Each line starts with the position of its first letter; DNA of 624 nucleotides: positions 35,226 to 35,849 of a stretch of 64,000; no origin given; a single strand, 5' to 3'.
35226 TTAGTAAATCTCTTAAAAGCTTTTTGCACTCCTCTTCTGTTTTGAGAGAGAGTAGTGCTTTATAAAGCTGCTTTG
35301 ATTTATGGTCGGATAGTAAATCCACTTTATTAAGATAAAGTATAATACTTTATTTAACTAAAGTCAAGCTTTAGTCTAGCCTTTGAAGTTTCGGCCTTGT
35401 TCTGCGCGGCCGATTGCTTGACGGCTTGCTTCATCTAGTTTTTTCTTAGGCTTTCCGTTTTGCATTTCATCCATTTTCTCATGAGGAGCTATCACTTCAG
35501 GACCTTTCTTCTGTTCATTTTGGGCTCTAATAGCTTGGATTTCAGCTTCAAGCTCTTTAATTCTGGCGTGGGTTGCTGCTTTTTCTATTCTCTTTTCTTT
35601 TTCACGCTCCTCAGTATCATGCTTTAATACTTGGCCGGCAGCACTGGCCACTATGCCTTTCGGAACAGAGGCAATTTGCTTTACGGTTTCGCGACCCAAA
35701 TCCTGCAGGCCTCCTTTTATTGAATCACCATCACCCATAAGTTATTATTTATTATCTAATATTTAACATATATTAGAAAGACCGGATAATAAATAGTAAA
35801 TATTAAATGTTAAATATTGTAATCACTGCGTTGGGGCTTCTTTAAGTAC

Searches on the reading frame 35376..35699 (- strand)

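Call 74: search_protein_families(library=pfam, proteins=[window:35376-35699:-], max_evalue=0.01)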
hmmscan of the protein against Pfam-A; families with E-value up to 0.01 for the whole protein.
window:35376-35699:- (107 aa): 1 family
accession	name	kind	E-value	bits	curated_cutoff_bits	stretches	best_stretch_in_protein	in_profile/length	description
PF14282.11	FlxA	-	0.0096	16.5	26.3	0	23-83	34-95/101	FlxA-like protein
